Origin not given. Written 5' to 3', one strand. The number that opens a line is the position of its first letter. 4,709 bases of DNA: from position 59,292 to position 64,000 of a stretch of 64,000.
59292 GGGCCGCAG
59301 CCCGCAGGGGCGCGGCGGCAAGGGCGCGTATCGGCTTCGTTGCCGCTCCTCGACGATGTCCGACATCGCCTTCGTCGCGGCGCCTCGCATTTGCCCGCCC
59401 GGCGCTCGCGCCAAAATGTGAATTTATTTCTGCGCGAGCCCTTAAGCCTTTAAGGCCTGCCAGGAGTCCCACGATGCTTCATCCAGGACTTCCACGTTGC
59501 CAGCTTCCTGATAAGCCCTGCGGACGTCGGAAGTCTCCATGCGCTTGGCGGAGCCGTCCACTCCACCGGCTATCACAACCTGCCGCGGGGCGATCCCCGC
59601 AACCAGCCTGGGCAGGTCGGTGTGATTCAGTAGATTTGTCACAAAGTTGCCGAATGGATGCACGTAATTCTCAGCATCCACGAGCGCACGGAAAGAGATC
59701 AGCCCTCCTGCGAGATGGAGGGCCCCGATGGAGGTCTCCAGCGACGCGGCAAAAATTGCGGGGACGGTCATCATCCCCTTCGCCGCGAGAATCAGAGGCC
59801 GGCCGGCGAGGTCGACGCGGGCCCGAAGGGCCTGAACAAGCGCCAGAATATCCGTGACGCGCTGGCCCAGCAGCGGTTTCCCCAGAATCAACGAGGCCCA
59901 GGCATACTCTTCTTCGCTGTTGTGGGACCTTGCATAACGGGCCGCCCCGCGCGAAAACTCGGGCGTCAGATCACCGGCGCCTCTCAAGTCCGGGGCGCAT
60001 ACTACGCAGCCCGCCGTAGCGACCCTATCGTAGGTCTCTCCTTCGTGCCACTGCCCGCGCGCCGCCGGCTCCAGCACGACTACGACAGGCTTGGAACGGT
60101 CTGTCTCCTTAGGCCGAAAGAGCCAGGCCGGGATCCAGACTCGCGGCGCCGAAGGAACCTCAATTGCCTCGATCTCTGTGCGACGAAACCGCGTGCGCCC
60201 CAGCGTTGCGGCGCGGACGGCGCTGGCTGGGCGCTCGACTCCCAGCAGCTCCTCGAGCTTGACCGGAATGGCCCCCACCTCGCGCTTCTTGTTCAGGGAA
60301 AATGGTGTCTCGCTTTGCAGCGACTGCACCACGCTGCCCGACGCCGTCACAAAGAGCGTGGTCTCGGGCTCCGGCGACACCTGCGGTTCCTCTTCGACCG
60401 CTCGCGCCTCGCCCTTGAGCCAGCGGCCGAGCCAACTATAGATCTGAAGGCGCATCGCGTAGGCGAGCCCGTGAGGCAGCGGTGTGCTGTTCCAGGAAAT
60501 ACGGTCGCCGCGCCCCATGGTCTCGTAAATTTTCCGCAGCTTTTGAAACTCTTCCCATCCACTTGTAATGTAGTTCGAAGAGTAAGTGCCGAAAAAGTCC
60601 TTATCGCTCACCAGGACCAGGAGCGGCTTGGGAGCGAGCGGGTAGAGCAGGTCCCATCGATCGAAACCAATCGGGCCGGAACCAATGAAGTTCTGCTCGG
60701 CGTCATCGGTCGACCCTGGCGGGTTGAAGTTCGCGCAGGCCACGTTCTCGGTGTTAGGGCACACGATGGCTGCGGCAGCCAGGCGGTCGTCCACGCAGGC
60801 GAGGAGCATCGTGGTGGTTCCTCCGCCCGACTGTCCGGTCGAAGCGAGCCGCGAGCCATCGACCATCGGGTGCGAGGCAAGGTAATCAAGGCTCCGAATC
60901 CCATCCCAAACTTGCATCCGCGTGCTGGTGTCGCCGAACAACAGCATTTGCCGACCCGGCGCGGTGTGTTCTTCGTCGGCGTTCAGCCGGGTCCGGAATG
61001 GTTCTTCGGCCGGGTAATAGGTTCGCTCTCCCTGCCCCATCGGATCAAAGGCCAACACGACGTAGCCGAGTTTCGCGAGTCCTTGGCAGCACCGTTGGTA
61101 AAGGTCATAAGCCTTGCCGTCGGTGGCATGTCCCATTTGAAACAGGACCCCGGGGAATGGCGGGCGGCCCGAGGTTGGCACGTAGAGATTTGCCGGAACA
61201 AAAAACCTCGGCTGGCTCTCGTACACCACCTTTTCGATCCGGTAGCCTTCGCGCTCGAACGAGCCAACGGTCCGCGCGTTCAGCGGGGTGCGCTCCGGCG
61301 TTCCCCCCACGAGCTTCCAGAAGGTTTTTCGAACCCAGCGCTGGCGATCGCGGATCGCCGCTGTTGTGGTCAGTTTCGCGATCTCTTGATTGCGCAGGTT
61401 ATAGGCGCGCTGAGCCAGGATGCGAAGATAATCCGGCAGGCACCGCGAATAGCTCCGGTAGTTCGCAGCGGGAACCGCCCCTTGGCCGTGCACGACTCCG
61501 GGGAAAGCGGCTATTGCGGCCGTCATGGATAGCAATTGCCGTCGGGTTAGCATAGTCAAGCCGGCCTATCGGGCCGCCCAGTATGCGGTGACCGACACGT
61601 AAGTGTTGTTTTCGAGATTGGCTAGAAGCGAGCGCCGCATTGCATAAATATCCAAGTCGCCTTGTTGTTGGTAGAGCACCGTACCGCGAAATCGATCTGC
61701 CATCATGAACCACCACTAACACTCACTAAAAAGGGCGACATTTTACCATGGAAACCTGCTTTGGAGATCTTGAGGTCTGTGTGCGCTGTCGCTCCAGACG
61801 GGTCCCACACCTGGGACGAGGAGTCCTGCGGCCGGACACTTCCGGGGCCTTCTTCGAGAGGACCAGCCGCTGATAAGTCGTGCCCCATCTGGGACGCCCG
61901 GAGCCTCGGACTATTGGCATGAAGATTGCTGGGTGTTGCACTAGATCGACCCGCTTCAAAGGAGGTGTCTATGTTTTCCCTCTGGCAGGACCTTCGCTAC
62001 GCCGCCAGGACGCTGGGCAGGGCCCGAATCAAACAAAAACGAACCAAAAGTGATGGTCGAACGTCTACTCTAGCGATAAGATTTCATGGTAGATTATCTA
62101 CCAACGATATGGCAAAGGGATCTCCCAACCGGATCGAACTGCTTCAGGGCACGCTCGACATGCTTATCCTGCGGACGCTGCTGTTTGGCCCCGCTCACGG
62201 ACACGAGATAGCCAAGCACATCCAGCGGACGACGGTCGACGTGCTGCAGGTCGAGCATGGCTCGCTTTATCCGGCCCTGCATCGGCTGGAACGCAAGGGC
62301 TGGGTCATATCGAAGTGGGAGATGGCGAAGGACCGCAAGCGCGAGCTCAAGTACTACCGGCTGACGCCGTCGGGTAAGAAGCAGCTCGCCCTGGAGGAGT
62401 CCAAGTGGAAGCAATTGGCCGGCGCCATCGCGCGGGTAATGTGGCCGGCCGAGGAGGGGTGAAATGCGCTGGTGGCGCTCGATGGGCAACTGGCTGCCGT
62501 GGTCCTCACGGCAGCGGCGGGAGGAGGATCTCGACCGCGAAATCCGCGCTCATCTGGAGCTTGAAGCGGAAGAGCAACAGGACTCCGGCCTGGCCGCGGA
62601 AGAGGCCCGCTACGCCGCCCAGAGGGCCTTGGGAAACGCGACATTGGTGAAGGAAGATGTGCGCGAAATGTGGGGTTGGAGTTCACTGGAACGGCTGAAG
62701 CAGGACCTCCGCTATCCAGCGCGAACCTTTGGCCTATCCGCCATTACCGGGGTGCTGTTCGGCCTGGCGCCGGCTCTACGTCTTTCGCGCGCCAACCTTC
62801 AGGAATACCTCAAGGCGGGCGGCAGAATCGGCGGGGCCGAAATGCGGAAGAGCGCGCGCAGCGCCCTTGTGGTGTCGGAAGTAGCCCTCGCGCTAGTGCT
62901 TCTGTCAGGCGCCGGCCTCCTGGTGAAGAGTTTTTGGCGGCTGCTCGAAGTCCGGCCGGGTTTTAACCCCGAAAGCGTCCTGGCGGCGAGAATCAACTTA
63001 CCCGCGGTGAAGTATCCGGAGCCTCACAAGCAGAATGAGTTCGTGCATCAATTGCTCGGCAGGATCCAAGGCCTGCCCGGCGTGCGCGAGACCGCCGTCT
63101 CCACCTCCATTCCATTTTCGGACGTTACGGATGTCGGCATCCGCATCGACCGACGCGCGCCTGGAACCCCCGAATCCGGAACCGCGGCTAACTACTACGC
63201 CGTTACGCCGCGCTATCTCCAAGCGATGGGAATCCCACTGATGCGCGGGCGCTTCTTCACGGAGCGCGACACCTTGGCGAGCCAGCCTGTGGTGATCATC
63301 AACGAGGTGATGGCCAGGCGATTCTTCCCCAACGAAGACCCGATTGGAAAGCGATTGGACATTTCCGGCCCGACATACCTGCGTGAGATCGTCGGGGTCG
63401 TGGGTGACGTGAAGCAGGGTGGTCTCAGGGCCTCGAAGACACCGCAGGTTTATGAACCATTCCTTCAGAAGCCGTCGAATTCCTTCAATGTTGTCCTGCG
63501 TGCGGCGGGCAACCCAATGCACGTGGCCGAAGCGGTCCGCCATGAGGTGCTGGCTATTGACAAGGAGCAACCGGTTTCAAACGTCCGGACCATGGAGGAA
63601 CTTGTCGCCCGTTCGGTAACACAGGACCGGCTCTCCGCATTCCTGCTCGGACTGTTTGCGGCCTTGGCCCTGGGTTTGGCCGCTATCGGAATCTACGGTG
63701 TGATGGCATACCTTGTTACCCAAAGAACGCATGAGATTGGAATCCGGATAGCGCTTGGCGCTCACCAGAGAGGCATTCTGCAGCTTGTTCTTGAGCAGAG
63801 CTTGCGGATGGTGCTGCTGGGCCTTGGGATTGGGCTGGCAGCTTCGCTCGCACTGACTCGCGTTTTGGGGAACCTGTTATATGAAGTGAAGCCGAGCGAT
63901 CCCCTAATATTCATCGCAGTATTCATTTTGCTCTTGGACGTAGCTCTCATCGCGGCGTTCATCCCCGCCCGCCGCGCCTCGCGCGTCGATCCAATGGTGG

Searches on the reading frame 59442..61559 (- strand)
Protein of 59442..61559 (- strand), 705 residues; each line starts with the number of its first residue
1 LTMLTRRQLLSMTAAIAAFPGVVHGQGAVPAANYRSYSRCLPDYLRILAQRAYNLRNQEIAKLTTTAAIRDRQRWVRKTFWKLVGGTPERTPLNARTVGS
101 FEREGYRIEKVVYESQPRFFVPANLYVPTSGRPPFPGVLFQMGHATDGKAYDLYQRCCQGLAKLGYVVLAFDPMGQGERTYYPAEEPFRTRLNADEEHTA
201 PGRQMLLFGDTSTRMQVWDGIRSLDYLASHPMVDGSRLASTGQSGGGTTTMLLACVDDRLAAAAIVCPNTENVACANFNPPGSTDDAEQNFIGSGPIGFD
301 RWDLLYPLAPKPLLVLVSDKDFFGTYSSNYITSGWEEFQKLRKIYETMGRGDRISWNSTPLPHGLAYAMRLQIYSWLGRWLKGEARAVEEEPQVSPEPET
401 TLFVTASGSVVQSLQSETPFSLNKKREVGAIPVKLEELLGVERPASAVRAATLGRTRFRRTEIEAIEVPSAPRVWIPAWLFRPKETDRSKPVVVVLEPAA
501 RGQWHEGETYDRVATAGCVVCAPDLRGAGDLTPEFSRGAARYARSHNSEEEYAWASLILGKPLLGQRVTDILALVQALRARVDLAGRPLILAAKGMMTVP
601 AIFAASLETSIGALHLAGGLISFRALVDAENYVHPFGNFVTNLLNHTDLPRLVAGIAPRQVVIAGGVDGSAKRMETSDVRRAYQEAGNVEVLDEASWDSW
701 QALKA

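Call 44: search_protein_families(library=pfam, proteins=[window:59442-61559:-], max_evalue=0.001)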
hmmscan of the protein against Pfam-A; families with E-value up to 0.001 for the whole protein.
window:59442-61559:- (705 aa): 4 families
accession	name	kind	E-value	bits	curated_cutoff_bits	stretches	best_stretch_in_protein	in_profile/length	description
PF01738.24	DLH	-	3.6e-10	40.2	21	1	132-270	10-131/217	Dienelactone hydrolase family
PF05448.18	AXE1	-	1.2e-08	34.5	21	1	108-268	56-208/321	Acetyl xylan esterase (AXE1)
PF00326.27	Peptidase_S9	-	1.9e-07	31.2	22.6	1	219-321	47-155/213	Prolyl oligopeptidase family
PF12715.13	Abhydrolase_7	-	1.2e-05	25.2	21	0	640-693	287-336/388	Abhydrolase family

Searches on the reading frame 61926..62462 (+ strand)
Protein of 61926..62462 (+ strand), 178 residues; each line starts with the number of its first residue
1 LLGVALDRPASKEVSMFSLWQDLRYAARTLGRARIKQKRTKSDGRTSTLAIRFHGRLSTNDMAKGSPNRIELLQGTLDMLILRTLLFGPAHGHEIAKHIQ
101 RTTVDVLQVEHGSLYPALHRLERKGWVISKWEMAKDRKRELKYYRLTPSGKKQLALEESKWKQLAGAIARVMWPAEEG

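Call 44: search_protein_families(library=pfam, proteins=[window:61926-62462:+], max_evalue=0.001)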
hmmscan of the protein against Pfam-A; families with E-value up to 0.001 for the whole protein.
window:61926-62462:+ (178 aa): 1 family
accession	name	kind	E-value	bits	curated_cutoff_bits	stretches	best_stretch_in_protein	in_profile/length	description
PF03551.20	PadR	-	9.4e-20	70.8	27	1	81-155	1-74/75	Transcriptional regulator PadR-like family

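Call 75: find_encoding_contigs(protein=window:61926-62462:+, flank=10000, max_places=1)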
Protein window:61926-62462:+ (178 aa): no gene with exactly this product is on record in the collection.

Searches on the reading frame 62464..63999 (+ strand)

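Call 44: search_protein_families(library=pfam, proteins=[window:62464-63999:+], max_evalue=0.001)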
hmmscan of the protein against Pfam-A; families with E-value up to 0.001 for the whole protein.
window:62464-63999:+ (512 aa): 2 families
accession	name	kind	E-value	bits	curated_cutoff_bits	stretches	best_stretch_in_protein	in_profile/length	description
PF02687.27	FtsX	-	7e-15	55.6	25.5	1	397-510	2-120/120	FtsX-like permease C-terminal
PF12704.14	MacB_PCD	-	9.5e-14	52.6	27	1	213-351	63-197/207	MacB-like periplasmic core domain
